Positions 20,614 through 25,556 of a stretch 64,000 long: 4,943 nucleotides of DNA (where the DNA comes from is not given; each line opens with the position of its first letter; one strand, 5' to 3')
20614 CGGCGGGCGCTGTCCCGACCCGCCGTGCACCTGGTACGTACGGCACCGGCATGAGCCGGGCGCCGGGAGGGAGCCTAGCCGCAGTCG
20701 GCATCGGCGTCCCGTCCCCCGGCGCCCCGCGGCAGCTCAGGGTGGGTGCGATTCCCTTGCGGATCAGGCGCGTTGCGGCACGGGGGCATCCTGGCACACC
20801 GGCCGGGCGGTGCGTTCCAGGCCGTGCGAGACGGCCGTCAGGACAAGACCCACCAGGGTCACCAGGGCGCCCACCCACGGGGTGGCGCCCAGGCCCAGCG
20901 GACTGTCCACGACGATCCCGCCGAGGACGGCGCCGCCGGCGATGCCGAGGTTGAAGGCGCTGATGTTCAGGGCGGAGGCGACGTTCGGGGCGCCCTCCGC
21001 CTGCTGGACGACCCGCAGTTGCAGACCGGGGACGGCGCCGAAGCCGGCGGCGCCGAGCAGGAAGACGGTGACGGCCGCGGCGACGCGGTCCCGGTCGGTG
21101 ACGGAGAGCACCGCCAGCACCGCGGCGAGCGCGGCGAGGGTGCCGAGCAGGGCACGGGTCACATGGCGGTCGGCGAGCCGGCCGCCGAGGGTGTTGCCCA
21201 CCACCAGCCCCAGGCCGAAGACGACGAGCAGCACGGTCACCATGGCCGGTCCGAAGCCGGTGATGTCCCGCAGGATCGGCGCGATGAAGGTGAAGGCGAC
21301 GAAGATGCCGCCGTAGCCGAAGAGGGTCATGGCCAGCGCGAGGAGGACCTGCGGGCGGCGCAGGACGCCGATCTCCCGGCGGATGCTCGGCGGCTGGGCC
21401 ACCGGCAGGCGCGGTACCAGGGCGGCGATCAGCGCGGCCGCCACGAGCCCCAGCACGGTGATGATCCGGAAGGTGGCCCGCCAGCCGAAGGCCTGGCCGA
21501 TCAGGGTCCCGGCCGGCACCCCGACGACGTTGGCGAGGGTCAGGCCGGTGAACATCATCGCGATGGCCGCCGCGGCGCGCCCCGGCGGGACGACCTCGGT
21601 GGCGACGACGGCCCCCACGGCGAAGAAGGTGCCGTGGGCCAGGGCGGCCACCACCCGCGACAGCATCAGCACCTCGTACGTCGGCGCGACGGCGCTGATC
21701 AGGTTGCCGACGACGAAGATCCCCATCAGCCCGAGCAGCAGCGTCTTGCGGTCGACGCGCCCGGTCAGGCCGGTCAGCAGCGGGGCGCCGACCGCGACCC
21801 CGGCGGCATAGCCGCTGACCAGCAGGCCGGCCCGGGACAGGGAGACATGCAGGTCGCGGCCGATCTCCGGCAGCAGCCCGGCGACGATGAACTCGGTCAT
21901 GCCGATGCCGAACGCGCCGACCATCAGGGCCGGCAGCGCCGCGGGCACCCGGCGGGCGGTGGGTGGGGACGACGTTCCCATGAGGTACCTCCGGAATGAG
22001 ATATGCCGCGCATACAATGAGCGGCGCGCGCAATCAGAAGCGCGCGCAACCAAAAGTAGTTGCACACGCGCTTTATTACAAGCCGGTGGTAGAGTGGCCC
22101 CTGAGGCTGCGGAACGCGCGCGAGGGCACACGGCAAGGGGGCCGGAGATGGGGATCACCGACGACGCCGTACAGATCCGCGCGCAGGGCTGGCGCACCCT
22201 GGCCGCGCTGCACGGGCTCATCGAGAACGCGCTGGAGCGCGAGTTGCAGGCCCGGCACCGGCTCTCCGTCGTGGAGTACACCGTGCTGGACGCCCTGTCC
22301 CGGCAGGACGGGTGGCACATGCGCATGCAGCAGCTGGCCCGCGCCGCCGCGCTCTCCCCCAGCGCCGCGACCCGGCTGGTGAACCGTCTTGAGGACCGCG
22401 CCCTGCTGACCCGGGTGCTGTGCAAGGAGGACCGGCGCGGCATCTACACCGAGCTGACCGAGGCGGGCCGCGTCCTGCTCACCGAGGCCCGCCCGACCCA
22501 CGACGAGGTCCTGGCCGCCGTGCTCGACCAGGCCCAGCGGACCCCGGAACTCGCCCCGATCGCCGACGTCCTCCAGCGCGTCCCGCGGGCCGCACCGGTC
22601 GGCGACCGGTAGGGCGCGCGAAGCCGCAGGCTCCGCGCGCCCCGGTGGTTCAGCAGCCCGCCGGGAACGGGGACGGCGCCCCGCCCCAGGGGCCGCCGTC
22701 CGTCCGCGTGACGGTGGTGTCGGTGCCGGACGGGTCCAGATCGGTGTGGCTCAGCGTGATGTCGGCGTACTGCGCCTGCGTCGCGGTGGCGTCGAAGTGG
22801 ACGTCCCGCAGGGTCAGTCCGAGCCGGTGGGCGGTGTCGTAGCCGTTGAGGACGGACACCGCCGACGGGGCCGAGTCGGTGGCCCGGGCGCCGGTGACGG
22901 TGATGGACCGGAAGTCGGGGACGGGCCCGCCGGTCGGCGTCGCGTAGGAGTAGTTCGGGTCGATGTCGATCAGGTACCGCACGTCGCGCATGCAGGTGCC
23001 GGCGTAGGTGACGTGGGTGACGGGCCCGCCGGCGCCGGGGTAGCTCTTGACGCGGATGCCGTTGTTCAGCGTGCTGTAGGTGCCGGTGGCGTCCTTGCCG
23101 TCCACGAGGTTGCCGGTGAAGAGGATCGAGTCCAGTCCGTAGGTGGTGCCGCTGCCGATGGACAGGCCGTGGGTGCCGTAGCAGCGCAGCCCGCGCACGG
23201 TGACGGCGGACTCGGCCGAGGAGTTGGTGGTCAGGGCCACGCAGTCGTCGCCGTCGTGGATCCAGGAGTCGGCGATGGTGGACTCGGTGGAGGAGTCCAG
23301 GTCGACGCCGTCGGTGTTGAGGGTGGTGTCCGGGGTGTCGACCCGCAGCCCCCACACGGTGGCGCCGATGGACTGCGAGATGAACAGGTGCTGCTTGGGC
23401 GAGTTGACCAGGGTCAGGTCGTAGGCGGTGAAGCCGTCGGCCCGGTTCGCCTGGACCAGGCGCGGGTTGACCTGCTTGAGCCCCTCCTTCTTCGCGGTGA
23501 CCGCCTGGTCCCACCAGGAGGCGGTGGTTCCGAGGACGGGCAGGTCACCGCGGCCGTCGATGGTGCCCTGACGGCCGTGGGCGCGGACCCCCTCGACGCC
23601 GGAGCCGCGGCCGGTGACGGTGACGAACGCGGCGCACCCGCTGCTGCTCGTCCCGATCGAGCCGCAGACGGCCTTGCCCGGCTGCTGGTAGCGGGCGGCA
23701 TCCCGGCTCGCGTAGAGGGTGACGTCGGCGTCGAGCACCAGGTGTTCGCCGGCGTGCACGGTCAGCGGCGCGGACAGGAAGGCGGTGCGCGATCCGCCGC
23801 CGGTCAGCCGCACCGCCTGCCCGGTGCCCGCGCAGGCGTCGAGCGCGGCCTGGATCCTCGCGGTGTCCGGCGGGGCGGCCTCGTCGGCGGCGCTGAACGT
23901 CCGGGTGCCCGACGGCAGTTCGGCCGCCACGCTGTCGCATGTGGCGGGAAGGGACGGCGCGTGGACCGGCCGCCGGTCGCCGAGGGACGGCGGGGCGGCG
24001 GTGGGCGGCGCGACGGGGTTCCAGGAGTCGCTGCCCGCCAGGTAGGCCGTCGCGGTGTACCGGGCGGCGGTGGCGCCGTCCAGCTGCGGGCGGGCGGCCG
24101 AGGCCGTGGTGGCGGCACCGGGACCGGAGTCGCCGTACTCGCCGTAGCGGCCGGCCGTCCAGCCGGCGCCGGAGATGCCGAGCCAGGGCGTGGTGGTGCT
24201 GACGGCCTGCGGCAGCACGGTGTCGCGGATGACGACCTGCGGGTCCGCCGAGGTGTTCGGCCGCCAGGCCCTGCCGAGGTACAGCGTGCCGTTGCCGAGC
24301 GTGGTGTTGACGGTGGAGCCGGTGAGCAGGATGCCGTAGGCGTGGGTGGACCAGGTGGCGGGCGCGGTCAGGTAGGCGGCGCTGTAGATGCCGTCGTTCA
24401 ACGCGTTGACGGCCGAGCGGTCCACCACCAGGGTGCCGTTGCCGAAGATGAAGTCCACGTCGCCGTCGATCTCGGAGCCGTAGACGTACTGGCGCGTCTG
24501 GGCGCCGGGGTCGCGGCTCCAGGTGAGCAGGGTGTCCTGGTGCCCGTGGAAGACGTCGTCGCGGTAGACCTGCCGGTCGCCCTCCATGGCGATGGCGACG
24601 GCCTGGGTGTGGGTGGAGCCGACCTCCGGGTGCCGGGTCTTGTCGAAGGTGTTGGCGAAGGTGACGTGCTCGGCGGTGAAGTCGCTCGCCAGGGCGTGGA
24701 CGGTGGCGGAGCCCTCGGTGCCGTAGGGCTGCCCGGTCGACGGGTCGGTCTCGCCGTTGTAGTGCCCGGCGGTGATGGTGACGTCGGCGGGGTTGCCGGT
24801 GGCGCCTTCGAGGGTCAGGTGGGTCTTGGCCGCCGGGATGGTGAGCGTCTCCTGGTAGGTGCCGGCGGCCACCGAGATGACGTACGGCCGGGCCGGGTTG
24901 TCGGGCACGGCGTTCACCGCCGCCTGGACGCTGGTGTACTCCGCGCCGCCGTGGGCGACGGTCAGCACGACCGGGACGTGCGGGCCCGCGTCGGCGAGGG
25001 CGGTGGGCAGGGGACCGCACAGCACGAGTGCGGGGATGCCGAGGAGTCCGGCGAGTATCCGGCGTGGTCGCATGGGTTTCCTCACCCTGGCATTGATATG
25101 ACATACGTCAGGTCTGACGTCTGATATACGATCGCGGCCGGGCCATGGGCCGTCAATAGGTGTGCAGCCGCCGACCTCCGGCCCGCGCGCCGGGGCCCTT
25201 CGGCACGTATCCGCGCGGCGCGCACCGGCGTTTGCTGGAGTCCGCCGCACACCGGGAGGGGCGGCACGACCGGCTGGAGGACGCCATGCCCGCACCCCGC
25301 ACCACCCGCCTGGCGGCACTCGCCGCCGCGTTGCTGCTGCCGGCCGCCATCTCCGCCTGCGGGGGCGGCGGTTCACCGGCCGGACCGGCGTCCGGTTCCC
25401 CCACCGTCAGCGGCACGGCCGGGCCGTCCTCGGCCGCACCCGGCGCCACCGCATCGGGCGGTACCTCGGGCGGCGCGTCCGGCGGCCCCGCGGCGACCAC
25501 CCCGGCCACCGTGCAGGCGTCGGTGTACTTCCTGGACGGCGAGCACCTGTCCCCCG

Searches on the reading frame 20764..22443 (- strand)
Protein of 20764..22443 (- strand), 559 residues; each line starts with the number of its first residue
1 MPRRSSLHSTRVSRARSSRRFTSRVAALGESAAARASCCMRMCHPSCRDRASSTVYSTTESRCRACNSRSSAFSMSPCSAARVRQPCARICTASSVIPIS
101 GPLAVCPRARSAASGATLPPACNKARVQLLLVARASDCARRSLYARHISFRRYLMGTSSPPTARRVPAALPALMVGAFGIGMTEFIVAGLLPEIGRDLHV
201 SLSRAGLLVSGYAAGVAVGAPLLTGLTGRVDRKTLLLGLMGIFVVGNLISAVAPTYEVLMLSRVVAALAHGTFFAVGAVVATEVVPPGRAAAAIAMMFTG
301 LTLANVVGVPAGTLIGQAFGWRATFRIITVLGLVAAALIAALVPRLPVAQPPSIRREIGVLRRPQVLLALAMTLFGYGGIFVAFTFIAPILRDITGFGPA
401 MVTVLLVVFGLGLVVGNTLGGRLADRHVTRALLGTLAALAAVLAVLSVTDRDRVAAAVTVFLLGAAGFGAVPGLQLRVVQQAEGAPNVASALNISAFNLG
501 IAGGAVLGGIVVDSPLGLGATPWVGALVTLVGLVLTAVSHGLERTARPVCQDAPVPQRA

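Call 12: search_protein_families(library=pfam, proteins=[window:20764-22443:-], max_evalue=0.001)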
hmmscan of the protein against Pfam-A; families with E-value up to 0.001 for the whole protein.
window:20764-22443:- (559 aa): 3 families
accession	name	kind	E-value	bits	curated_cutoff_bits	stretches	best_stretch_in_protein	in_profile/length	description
PF07690.21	MFS_1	-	6.4e-44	150.7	33.4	1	173-482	1-323/347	Major Facilitator Superfamily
PF06779.20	MFS_4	-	4.2e-11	43.2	26.3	1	178-535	3-362/364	Uncharacterised MFS-type transporter YbfB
PF00083.30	Sugar_tr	-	2e-08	34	22.3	1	201-347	44-192/452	Sugar (and other) transporter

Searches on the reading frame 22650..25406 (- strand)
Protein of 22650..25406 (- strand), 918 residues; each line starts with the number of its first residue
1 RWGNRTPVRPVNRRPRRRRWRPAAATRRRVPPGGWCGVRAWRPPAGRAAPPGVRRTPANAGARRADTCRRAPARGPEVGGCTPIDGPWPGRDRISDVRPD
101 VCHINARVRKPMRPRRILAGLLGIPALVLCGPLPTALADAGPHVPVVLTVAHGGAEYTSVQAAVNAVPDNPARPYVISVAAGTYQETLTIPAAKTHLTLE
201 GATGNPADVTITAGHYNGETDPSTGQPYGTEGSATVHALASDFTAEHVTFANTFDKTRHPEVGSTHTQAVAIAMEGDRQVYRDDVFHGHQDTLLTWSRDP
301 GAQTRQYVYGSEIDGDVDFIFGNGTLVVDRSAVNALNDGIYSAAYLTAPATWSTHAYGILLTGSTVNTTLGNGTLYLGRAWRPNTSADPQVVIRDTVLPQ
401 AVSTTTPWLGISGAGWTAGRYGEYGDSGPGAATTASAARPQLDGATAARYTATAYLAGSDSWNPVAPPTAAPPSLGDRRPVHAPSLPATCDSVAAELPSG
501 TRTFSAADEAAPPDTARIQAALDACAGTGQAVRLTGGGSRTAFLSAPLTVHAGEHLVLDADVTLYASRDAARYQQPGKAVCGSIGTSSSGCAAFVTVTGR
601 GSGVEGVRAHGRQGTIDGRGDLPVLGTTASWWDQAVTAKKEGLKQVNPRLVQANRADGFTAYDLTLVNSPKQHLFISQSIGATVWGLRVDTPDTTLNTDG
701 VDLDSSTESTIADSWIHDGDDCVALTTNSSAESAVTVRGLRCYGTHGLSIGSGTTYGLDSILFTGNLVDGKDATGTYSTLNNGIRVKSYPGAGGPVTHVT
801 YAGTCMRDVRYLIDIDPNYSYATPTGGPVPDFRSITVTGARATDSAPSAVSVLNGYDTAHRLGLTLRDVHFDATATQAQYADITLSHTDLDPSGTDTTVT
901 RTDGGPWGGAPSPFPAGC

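Call 12: search_protein_families(library=pfam, proteins=[window:22650-25406:-], max_evalue=0.001)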
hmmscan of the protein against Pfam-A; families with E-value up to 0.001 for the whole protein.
window:22650-25406:- (918 aa): 2 families
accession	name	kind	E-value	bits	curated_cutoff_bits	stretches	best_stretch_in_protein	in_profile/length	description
PF00295.23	Glyco_hydro_28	-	1.8e-43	149.3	22.9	1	601-882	55-317/324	Glycosyl hydrolases family 28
PF01095.25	Pectinesterase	-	4.5e-34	118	27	1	150-458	4-297/298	Pectinesterase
